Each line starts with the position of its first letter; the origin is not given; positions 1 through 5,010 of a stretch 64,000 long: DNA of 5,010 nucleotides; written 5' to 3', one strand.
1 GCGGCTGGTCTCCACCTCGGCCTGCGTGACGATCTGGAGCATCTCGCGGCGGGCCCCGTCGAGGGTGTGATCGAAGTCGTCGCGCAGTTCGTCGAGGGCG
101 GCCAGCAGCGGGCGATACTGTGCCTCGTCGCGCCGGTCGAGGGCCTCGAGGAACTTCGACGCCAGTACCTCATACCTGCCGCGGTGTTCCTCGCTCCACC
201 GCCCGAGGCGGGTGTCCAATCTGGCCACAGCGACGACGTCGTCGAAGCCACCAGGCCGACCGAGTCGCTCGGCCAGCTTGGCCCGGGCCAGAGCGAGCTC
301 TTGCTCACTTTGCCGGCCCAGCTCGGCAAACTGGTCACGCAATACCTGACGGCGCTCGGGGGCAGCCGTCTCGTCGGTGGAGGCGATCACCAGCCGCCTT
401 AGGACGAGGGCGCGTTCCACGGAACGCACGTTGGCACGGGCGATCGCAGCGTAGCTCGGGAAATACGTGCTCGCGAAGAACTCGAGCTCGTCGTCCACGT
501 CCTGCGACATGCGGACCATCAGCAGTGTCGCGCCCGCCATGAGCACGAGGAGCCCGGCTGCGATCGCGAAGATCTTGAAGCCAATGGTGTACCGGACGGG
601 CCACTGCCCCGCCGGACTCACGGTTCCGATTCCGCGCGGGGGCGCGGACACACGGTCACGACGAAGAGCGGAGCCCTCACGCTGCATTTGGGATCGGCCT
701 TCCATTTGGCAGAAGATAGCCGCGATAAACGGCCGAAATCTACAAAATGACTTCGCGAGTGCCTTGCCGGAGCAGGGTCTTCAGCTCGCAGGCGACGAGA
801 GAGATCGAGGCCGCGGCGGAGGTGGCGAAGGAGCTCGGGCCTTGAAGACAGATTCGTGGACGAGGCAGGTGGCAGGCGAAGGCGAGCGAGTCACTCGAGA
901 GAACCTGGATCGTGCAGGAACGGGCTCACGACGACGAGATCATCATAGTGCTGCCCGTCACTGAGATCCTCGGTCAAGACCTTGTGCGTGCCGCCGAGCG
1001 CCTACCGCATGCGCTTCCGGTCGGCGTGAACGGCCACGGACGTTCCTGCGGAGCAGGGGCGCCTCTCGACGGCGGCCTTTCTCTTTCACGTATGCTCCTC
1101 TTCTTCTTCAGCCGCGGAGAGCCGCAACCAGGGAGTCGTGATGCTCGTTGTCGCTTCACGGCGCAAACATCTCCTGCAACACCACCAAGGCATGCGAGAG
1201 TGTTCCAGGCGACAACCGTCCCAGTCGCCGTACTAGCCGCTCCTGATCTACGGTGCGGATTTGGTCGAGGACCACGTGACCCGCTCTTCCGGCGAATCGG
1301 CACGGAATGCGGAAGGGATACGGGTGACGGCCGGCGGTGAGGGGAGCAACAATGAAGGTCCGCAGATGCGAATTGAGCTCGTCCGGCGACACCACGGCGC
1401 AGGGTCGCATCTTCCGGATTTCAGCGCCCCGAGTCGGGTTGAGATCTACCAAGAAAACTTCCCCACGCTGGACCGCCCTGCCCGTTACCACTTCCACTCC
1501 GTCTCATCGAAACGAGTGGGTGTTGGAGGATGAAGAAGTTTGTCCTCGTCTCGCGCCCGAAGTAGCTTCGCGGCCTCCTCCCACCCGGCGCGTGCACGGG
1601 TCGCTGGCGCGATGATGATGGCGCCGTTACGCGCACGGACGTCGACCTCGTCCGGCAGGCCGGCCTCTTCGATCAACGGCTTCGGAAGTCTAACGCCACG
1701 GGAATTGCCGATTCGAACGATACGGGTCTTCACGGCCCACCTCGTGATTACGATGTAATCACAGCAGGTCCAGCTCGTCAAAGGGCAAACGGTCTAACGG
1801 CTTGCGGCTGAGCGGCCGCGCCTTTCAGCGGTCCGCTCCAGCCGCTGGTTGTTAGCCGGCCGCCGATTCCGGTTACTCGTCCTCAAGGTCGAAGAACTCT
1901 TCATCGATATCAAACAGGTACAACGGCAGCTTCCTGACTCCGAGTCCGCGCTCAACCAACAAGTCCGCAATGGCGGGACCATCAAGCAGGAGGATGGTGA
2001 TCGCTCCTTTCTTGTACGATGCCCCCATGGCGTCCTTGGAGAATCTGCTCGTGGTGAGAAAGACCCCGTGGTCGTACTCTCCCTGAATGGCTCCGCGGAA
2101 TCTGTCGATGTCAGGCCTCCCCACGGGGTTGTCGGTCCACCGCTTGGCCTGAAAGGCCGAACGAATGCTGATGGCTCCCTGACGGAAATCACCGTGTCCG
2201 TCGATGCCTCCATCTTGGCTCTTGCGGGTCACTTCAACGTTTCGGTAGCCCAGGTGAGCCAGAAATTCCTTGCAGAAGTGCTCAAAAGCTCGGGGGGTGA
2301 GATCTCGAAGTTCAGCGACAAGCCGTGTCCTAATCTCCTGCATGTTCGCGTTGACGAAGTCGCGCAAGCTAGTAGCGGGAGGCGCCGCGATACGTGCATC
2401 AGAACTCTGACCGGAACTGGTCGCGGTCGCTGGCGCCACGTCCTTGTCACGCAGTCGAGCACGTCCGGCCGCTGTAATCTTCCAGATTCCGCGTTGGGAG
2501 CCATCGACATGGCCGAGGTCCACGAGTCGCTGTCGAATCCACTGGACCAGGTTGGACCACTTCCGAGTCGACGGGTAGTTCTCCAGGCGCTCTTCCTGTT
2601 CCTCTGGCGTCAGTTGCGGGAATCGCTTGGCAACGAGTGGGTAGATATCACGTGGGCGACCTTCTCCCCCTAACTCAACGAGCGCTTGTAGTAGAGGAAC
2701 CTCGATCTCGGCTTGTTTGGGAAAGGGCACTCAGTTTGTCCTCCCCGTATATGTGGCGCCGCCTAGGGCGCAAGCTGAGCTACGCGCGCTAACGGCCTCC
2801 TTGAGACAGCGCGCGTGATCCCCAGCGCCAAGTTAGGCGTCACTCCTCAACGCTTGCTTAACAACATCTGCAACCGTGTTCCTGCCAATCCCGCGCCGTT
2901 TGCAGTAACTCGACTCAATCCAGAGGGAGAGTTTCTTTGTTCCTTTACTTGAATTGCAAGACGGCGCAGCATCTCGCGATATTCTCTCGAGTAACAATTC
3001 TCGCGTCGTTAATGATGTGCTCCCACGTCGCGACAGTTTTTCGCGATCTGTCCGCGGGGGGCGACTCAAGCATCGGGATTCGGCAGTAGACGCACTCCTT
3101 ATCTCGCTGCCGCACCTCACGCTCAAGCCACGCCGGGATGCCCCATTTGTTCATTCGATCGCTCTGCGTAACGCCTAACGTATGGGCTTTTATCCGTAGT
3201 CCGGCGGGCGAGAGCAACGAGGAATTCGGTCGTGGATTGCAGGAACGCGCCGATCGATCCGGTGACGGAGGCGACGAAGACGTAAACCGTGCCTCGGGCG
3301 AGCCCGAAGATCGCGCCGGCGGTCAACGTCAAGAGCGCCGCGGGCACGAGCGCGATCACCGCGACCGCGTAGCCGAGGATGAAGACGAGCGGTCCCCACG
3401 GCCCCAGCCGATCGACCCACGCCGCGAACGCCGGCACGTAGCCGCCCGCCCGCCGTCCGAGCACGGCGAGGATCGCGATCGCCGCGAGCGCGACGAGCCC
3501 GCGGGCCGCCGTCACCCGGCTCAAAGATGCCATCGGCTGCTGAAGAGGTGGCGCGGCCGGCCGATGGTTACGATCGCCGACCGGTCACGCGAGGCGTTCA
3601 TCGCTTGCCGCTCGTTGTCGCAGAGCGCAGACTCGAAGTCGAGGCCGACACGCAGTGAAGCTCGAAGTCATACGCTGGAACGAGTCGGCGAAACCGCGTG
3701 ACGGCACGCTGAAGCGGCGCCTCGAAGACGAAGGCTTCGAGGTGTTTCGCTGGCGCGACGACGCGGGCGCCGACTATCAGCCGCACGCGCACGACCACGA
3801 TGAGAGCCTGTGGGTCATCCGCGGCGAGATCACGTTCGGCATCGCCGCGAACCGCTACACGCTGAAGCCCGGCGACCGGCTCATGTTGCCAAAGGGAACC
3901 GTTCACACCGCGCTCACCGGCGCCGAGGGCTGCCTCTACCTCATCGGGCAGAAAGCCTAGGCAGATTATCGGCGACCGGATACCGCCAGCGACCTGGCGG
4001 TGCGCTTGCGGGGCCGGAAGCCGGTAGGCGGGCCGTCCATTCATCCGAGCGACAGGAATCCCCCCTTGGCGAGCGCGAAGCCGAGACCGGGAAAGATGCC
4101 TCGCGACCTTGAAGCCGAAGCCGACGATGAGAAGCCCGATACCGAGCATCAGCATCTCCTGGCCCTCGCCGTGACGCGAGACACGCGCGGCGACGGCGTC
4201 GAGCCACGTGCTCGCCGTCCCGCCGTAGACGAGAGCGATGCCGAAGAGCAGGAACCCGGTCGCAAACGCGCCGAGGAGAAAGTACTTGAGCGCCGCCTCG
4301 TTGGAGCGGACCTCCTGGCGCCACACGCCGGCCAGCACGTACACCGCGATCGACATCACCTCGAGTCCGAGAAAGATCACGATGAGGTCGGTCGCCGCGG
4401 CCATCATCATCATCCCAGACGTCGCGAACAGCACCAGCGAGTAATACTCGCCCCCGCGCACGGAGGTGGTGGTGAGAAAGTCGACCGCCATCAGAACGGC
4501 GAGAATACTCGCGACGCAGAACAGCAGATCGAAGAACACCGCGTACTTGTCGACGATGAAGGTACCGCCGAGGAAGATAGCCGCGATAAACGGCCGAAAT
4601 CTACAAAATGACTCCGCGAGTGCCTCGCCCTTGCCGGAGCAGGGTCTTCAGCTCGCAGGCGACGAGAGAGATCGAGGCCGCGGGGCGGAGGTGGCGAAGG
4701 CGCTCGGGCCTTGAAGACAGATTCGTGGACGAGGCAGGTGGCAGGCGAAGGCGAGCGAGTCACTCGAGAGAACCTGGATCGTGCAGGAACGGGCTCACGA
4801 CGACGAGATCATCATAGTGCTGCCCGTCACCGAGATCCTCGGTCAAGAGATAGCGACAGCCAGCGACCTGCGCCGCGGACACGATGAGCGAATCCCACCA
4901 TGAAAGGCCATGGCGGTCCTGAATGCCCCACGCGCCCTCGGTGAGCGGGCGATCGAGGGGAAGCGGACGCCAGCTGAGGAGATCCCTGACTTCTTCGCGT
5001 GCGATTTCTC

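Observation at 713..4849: ~270-bp direct repeats bracket a 3.6-kb block of defence genes and housekeeping-gene remnants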

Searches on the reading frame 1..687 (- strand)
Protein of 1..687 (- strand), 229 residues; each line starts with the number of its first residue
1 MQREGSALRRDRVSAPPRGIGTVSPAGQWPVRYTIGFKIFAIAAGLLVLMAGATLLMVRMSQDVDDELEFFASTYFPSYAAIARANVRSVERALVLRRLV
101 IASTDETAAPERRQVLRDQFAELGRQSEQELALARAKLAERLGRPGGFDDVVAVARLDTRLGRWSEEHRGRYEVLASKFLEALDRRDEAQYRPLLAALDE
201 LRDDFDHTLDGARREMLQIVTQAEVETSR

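Call 30: find_homologous_proteins(query=window:1-687:-, max_evalue=1e-10)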
Query seq(229 aa) (229 aa): 12 proteins with E <= 1e-10 among 8000 candidates.
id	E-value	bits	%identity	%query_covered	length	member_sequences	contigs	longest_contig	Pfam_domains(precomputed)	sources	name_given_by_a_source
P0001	3.3e-96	339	76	99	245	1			-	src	-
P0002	6.3e-68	247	72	78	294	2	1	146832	-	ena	-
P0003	7.3e-66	240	84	66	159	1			-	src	-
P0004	1.6e-60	222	70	71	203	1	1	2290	-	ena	-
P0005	7.7e-60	220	89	53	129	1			-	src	-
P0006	7.8e-55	204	69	69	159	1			-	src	-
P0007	1.6e-48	183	80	52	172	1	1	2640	-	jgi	jgi:hypothetical protein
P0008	5.7e-38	149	46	87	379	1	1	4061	PF00296.27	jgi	-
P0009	4.0e-33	133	48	84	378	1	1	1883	PF00672.31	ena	-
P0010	3.3e-29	120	84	35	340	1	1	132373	-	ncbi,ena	-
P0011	3.7e-29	120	41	64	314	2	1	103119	PF00672.31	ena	-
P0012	4.7e-28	116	49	68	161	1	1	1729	-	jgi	-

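Call 31: find_encoding_contigs(protein=P0002, flank=10000, max_places=4)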
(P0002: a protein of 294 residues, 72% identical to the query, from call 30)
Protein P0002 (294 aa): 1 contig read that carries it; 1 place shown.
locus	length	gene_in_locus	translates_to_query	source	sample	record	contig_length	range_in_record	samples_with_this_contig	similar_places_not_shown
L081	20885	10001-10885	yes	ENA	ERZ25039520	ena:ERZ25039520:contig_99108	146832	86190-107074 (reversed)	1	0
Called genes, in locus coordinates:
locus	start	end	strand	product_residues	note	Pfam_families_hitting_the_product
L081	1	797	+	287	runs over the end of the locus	PF00903:Glyoxalase (weak), PF13468:Glyoxalase_3 (weak), PF13669:Glyoxalase_4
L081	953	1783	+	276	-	-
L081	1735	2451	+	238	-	PF00924:MS_channel_2nd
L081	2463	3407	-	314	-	PF13417:GST_N_3, PF13409:GST_N_2, PF00043:GST_C (weak), PF13410:GST_C_2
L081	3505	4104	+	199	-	PF11604:CusF_Ec (faint)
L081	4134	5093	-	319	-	PF23213:, PF23212:DUF7064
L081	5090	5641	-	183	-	-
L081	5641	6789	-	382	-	PF01636:APH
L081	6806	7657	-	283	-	PF03724:META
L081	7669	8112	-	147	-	PF12973:Cupin_7, PF07883:Cupin_2 (weak)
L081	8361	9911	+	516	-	PF01494:FAD_binding_3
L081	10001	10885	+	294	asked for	-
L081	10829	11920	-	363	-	PF08450:SGL (faint), PF21783:YNCE (faint), PF25174:Beta-prop_THOC3 (faint)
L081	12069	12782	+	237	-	PF00106:adh_short, PF13561:adh_short_C2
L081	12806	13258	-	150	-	PF04214:DUF411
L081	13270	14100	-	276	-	PF00378:ECH_1, PF16113:ECH_2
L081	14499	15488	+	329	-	PF21686:LigD_Prim-Pol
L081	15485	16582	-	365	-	PF01068:DNA_ligase_A_M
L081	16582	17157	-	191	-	PF03372:Exo_endo_phos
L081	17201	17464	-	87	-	PF03372:Exo_endo_phos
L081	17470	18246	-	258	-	PF00378:ECH_1, PF16113:ECH_2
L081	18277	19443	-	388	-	PF02771:Acyl-CoA_dh_N, PF02770:Acyl-CoA_dh_M, PF00441:Acyl-CoA_dh_1, PF08028:Acyl-CoA_dh_2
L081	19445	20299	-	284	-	PF02739:5_3_exonuc_N, PF01367:5_3_exonuc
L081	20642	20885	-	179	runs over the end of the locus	PF01035:DNA_binding_1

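Call 32: find_encoding_contigs(protein=P0010, flank=10000, max_places=4)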
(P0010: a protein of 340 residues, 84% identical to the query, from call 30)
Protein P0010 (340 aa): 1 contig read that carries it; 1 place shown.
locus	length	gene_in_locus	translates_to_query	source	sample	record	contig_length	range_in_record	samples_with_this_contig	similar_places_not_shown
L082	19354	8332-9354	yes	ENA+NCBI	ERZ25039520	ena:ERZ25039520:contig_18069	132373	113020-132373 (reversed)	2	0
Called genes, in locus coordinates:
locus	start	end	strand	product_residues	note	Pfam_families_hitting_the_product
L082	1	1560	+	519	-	?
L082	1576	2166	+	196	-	-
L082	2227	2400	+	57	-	-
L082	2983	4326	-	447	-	PF13409:GST_N_2, PF13417:GST_N_3, PF00043:GST_C (weak), PF13410:GST_C_2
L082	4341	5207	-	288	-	PF00296:Bac_luciferase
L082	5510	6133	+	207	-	PF11604:CusF_Ec (faint)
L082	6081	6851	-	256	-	PF03724:META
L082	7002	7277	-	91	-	-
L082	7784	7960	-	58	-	PF12833:HTH_18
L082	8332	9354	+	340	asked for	-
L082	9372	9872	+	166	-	PF00211:Guanylate_cyc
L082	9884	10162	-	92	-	PF02852:Pyr_redox_dim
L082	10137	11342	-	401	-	PF03486:HI0933_like (faint), PF12831:FAD_oxidored (weak), PF13738:Pyr_redox_3 (faint), PF07992:Pyr_redox_2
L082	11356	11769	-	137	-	PF00190:Cupin_1, PF02311:AraC_binding (weak), PF07883:Cupin_2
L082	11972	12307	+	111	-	PF01022:HTH_5, PF12840:HTH_20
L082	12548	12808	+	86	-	-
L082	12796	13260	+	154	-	PF00583:Acetyltransf_1, PF13673:Acetyltransf_10, PF13508:Acetyltransf_7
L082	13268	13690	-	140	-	PF01451:LMWPc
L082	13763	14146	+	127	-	PF12840:HTH_20 (weak), PF01022:HTH_5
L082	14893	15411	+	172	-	-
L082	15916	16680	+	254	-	-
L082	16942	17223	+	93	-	-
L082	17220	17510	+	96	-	-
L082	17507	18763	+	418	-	-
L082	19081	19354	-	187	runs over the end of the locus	-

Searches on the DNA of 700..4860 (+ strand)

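Call 24: search_dna_similar(query=window:700-4860:+, collection=plasmids, mode=distant, max_rows=15)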
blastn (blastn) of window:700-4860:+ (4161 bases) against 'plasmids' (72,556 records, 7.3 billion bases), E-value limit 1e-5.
Records with a match: 78; places in all: 78; records where one place covers at least 80% of the query: 0.
Best place of each record, by identity: 60-80% 78.
By first word of the organism name: Sinorhizobium 65; Ensifer 7; Rhizobium 4; Gemmatirosa 1; Tsukamurella 1.
By predicted mobility (MOB-suite, as given by PLSDB): conjugative 51; non-mobilizable 16; mobilizable 11.
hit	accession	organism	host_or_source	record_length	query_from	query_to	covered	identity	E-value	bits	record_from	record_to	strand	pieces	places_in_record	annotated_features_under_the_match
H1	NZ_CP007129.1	Gemmatirosa kalamazoonensis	-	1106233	521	1037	12%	66.9%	2e-30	144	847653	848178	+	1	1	record has no annotation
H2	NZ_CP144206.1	Sinorhizobium chiapasense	mixed culture,rhizosphere soil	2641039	3523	3758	6%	69.1%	2e-16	98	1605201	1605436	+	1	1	none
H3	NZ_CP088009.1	Rhizobium sp. T136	Melilotus albus,Cell culture,root nodule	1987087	3524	3752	6%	70.7%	9e-21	112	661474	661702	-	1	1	none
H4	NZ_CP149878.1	Rhizobium sp. T1473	Medicago sativa,Cell Culture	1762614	3524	3752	6%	70.7%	9e-21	112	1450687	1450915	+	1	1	none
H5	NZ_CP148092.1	Rhizobium sp. T1470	Medicago sativa,cell culture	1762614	3524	3752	6%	70.7%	9e-21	112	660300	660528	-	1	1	none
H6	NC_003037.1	Sinorhizobium meliloti 1021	-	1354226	3524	3758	6%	68.6%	4e-13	86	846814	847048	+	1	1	none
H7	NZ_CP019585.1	Sinorhizobium meliloti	Medicago arborea,tissue sample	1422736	3524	3758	6%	68.6%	4e-13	86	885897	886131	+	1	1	record has no annotation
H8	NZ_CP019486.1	Sinorhizobium meliloti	alfalfa,single cell,nitrogen fixing ...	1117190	3524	3758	6%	68.6%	4e-13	86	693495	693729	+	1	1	record has no annotation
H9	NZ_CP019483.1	Sinorhizobium meliloti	alfalfa,whole organism,alfalfa nodule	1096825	3524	3758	6%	68.6%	4e-13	86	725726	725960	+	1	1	record has no annotation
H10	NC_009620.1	Sinorhizobium medicae WSM419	-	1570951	3524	3758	6%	68.6%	4e-13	86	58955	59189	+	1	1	none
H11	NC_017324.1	Sinorhizobium meliloti BL225C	-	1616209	3524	3758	6%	68.6%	4e-13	86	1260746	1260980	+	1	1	none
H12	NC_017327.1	Sinorhizobium meliloti SM11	-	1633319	3524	3758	6%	68.6%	4e-13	86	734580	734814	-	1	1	none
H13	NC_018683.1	Sinorhizobium meliloti Rm41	-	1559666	3524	3758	6%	68.6%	4e-13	86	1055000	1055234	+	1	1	none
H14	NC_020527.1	Sinorhizobium meliloti 2011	-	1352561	3524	3758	6%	68.6%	4e-13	86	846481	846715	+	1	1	none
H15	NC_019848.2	Sinorhizobium meliloti GR4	-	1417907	3524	3758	6%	68.6%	4e-13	86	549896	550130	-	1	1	record has no annotation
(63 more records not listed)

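Call 25: search_dna_similar(query=window:700-4860:+, collection=phages, mode=distant, max_rows=15)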
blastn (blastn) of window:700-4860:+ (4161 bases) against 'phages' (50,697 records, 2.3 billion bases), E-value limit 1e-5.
No match.
